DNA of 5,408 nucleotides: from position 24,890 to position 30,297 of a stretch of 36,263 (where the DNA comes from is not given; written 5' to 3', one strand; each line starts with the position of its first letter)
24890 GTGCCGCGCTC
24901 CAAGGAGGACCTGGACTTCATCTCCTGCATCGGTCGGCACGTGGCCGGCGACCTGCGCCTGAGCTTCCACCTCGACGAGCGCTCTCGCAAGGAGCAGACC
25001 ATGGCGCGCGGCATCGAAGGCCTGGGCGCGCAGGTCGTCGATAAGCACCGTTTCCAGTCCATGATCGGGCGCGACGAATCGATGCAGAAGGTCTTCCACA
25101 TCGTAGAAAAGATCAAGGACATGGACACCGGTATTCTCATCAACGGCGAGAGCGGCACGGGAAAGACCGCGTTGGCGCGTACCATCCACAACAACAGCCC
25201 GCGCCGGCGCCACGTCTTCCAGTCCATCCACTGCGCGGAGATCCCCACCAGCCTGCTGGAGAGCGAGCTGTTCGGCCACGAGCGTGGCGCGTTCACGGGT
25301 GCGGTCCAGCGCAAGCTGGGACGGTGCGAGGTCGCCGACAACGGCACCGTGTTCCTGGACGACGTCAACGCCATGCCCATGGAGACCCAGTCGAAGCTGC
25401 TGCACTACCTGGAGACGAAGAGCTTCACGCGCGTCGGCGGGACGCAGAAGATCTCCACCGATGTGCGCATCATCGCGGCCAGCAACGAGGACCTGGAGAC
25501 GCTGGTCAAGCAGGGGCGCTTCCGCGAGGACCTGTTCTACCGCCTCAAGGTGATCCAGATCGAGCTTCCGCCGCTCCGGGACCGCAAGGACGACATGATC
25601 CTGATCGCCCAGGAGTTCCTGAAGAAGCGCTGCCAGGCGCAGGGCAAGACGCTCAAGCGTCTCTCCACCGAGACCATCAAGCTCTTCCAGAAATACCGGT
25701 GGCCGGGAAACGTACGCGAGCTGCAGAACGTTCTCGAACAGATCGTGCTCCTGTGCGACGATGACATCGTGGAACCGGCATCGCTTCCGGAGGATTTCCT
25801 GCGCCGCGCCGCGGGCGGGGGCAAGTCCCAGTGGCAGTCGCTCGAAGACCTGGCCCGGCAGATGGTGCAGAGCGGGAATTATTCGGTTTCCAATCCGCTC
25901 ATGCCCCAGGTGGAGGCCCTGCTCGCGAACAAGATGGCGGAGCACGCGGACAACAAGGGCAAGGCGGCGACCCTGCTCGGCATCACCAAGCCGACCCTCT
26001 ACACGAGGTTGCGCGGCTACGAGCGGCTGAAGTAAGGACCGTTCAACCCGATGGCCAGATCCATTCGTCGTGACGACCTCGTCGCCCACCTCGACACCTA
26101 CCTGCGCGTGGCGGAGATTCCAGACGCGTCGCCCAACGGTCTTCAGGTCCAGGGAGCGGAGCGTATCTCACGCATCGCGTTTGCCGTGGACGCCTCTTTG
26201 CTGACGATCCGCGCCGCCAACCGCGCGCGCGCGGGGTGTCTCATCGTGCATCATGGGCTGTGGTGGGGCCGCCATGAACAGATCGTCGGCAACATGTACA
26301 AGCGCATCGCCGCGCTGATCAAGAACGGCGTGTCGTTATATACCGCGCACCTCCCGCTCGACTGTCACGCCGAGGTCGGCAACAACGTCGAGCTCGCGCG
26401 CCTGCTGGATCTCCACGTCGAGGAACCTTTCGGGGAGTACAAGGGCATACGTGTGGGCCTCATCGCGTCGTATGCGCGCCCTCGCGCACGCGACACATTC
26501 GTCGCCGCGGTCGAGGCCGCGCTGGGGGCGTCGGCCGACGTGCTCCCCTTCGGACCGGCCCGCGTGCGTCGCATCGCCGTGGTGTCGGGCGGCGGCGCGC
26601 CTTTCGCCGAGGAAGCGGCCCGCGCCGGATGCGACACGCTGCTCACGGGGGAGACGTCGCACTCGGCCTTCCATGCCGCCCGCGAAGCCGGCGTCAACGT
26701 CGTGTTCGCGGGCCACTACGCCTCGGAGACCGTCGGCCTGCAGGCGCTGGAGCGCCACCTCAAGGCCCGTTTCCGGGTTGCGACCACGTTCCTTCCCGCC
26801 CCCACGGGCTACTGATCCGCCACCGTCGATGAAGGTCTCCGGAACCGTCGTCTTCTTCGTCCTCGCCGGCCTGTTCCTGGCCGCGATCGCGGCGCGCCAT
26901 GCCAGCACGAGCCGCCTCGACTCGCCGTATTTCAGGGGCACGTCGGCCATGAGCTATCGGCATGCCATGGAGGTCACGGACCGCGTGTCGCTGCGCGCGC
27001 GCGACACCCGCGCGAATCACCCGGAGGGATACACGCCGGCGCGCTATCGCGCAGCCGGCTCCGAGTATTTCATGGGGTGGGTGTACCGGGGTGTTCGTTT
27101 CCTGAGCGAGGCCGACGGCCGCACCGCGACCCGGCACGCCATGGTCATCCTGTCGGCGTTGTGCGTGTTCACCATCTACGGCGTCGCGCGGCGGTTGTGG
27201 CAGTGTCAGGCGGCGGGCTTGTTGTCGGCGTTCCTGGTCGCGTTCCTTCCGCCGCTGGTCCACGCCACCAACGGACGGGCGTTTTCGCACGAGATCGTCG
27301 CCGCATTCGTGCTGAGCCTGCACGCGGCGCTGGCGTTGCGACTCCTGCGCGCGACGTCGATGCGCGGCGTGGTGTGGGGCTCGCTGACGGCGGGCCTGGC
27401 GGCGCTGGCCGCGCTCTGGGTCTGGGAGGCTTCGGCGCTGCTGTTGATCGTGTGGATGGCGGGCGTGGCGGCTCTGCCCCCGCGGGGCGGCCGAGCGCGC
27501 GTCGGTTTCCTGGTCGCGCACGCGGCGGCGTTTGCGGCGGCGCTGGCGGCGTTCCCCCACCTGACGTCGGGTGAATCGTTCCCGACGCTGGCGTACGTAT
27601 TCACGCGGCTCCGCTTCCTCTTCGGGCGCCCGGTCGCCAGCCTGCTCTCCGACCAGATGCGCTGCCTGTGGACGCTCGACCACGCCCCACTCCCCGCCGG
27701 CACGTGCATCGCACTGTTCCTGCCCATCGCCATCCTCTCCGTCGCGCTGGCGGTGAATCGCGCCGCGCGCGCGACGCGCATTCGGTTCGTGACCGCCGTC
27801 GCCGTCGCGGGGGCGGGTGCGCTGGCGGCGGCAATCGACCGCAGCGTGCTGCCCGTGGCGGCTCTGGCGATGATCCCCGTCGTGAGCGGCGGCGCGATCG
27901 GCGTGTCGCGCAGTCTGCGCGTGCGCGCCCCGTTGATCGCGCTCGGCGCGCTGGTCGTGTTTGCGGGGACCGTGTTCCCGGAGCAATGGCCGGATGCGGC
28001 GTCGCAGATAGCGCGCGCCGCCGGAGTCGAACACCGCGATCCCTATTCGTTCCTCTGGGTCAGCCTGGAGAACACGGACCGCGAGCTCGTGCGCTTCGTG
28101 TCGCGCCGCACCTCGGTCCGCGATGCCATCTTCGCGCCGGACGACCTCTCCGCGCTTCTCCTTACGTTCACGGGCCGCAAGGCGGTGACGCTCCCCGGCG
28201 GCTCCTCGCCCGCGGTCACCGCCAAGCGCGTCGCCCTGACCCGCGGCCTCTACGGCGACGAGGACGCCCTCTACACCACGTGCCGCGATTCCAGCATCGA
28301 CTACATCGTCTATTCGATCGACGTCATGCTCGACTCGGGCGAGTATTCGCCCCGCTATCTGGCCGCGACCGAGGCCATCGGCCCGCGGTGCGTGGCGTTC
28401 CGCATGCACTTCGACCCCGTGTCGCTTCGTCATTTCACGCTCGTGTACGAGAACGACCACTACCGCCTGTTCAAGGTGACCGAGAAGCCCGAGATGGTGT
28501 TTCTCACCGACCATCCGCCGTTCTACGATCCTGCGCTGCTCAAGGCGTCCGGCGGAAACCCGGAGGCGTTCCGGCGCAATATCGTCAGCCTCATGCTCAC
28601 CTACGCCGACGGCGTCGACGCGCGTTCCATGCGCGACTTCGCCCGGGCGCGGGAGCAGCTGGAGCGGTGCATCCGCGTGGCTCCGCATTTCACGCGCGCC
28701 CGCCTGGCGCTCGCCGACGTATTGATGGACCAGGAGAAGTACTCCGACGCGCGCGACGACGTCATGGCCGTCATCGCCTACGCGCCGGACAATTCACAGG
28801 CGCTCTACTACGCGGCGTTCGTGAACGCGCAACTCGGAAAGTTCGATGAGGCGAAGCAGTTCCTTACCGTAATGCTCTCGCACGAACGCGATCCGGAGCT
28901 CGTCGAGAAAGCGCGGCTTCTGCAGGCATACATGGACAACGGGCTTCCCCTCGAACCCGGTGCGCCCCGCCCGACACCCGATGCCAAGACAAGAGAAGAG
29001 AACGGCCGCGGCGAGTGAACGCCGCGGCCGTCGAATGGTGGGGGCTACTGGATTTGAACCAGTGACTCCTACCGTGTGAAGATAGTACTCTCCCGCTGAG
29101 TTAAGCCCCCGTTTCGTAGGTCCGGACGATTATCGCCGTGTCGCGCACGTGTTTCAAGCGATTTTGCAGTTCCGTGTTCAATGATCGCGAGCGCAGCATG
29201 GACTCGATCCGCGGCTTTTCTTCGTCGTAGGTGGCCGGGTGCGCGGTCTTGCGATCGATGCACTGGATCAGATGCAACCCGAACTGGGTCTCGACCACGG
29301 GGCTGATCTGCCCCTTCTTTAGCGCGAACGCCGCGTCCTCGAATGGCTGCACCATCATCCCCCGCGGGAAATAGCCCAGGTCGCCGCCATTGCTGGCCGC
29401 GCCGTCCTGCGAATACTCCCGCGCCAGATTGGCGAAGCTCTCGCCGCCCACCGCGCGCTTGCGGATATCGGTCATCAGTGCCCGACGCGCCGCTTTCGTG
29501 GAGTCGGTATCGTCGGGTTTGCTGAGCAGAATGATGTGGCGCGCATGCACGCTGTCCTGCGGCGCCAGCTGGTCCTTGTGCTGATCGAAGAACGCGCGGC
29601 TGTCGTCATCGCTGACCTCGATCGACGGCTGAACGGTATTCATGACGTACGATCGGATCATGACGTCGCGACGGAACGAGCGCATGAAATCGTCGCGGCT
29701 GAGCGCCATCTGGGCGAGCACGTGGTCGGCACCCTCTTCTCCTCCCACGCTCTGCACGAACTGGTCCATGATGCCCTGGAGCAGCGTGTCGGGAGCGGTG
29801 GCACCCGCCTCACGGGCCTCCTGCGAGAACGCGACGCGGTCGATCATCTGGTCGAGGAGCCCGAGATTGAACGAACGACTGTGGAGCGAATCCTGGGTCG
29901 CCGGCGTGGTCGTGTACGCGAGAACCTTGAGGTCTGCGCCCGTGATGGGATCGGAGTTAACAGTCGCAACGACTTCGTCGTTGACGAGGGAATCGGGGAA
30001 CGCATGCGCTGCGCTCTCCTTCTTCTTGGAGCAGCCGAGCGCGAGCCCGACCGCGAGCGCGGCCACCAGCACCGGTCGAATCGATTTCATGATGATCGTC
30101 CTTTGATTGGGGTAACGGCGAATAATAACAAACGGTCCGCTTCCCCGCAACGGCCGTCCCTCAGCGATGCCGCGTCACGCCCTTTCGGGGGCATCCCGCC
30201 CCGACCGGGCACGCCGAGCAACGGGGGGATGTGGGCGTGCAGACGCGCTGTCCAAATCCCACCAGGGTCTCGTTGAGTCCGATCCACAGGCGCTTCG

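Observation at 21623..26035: Giant sigma54 activator carrying a dead-kinase-like module, a degenerate P-loop NTPase, TPRs and a GAF-like domain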

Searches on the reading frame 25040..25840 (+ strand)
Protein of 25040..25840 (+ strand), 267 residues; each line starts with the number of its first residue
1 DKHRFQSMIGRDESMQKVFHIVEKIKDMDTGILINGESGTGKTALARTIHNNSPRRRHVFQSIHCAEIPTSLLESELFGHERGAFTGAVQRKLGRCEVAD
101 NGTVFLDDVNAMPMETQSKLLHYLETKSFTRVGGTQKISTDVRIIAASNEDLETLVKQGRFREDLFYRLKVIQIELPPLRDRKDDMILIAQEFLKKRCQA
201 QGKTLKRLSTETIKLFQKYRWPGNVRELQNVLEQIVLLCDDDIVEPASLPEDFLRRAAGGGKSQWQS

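Call 79: search_solved_structures(query=window:25040-25840:+, max_evalue=1e-30, show_alignments=0)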
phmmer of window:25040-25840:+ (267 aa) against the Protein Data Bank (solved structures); distinct sequences matched with E-value up to 1e-30: 35.
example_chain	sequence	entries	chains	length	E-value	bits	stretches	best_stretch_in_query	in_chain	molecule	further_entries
3dzd_A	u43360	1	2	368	2e-73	250.6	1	9-246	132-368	Transcriptional regulator (NtrC family)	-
26jl_A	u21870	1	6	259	4e-69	236.5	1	6-252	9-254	Flagellar regulatory protein A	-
9qq6_C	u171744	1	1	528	5.7e-68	232.8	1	2-244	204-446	Nif-specific regulatory protein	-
5ep0_A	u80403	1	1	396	1.9e-67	231.1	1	3-254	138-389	Putative repressor protein luxO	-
6jdi_A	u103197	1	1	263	2.4e-67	230.7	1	5-253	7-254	Nitrogen assimilation regulatory protein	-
5exp_A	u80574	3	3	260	7.9e-67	229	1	3-253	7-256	Transcriptional regulator FleQ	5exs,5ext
5ep2_A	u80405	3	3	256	1e-66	228.6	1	8-254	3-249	Putative repressor protein luxO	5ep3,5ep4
5ep1_A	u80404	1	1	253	1e-66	228.6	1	8-254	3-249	Putative repressor protein luxO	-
6j7e_A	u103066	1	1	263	1.2e-66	228.4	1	5-253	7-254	Nitrogen assimilation regulatory protein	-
7ejw_C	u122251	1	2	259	1.2e-66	228.4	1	5-253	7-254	Transcriptional regulator FleQ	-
5exx_A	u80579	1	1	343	1.7e-66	227.9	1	3-253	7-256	Transcriptional regulator FleQ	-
8pb9_D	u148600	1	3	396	2.3e-66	227.5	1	3-253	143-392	Transcriptional regulator FleQ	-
6jdl_A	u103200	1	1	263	3.2e-66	227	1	5-253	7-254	Nitrogen assimilation regulatory protein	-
8p53_C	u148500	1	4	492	3.7e-66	226.8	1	3-253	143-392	Transcriptional regulator FleQ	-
1ny6_A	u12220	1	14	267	8.9e-66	225.6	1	12-246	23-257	transcriptional regulator (NtrC family)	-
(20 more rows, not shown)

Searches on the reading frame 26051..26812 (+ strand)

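Call 8: search_protein_families(library=pfam, proteins=[window:26051-26812:+], max_evalue=0.001)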
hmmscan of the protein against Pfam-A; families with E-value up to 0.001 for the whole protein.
window:26051-26812:+ (254 aa): 1 family
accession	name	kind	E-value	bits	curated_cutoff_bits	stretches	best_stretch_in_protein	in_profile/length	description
PF01784.24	DUF34_NIF3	-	4.5e-60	203.9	23.4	1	7-247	3-249/256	Duf34/NIF3 (NGG1p interacting factor 3)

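Call 82: search_protein_families(library=ncbifam, proteins=[window:26051-26812:+], max_evalue=0.001)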
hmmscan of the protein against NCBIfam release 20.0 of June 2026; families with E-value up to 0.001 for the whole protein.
window:26051-26812:+ (254 aa): 2 families
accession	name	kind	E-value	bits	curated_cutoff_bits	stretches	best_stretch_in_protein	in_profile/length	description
TIGR00486.1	YbgI_SA1388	equivalog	9.4e-54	182.7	130.55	1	6-250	2-246/250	Nif3-like dinuclear metal center hexameric protein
NF008064.0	PRK10799.1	equivalog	4.5e-48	164.3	414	1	9-251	5-244/247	type 2 GTP cyclohydrolase I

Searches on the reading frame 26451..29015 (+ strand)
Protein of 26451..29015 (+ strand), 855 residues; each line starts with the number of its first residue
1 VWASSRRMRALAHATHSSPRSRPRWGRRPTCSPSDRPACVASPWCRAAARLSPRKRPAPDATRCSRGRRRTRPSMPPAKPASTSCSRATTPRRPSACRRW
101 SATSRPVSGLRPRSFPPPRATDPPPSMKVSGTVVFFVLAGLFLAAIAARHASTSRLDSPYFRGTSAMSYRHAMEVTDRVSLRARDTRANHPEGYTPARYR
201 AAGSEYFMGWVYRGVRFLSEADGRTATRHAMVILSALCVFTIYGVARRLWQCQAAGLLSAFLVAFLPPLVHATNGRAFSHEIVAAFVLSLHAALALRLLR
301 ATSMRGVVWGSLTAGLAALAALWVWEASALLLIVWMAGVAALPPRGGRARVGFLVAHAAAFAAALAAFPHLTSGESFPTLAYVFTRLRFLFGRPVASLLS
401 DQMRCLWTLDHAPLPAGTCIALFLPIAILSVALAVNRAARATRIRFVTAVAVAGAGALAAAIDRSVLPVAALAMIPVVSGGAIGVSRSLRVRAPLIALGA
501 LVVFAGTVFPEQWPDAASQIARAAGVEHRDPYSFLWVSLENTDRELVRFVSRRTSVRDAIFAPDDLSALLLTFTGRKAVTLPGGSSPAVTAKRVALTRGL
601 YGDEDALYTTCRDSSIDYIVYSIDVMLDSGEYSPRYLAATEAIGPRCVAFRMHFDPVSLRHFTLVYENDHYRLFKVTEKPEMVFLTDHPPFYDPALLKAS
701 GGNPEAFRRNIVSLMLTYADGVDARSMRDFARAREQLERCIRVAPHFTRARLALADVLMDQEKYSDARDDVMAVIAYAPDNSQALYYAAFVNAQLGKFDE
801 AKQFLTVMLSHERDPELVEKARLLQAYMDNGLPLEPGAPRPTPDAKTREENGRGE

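Call 8: search_protein_families(library=pfam, proteins=[window:26451-29015:+], max_evalue=0.001)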
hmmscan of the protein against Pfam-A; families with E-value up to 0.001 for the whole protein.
window:26451-29015:+ (855 aa): 11 families
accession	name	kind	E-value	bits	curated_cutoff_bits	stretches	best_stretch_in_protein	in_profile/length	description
PF14559.12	TPR_19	-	8e-12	45.8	25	1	727-768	4-45/68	Tetratricopeptide repeat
PF13432.12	TPR_16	-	1.4e-09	38.7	32.7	2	721-770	4-52/65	Tetratricopeptide repeat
PF07719.23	TPR_2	-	1.4e-07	31.5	27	0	783-806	2-25/34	Tetratricopeptide repeat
PF23914.1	TPR_CcmH_CycH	-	9.9e-07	29.2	42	1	726-810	62-149/158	Cytochrome c-type biogenesis protein H TPR domain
PF14853.12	Fis1_TPR_C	-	1.3e-06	29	25.3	0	785-814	4-33/53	Fis1 C-terminal tetratricopeptide repeat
PF24575.1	TPR_Slam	-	1.6e-05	25.7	35.2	1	714-769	47-102/104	Surface lipoprotein assembly modifier, N-terminal TPR repeats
PF13371.12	TPR_9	-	0.00016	22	35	1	758-822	5-69/73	Tetratricopeptide repeat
PF25063.1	ARM_TT21_C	-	0.00024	21.5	35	1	709-804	52-151/209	Tetratricopeptide repeat protein 21 C-terminal ARM domain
PF13431.12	TPR_17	-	0.00056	20.4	24.4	0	774-803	5-34/34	Tetratricopeptide repeat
PF12895.13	ANAPC3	-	0.00079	20.1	27.2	0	725-769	34-77/82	Anaphase-promoting complex, cyclosome, subunit 3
PF13181.12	TPR_8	-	0.00079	19.8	25.7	0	726-746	13-33/34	Tetratricopeptide repeat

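Call 82: search_protein_families(library=ncbifam, proteins=[window:26451-29015:+], max_evalue=0.001)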
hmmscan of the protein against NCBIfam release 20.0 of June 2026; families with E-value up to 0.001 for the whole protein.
window:26451-29015:+ (855 aa): 5 families
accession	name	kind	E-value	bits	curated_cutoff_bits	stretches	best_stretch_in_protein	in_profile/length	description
TIGR02917.1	PEP_TPR_lipo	equivalog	9.1e-09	33.7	312.2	1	728-811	207-290/899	XrtA/PEP-CTERM system TPR-repeat protein PrsT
NF040959.1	MamA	equivalog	8e-06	25.4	200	1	721-801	78-158/204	magnetosome protein MamA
NF008520.0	PRK11447.1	equivalog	3.1e-05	22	858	1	714-821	605-711/1157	cellulose synthase complex outer membrane protein BcsC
TIGR02521.1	type_IV_pilW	equivalog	0.00023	20.8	154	1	724-804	145-225/234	type IV pilus biogenesis/stability protein PilW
TIGR02552.1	LcrH_SycD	equivalog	0.00034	20.4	104.8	1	748-823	52-131/136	SycD/LcrH family type III secretion system chaperone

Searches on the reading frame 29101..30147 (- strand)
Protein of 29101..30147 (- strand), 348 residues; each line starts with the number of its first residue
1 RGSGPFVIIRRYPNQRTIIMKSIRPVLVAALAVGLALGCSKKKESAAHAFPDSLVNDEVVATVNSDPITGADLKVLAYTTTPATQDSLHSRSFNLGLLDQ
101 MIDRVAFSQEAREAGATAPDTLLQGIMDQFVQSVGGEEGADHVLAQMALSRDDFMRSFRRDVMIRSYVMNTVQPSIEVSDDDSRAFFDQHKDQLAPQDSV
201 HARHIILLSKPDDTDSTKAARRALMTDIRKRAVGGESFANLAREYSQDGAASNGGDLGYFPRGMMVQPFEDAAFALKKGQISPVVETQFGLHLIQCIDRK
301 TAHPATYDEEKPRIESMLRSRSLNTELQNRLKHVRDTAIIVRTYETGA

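Call 67: search_protein_families(library=pfam, proteins=[window:29101-30147:-], max_evalue=0.0001)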
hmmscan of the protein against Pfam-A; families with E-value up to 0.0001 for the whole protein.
window:29101-30147:- (348 aa): 4 families
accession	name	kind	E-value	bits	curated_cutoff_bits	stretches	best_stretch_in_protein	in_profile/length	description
PF13616.12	Rotamase_3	-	3.3e-30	105.5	22.5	1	196-300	12-116/116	PPIC-type PPIASE domain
PF00639.27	Rotamase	-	2.5e-25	89.7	21.7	1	204-298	1-97/97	PPIC-type PPIASE domain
PF13145.12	Rotamase_2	-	1.6e-13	52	27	1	178-312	1-121/121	PPIC-type PPIASE domain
PF13624.11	SurA_N_3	-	1.9e-05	25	27.2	1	19-166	13-160/162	SurA-like N-terminal domain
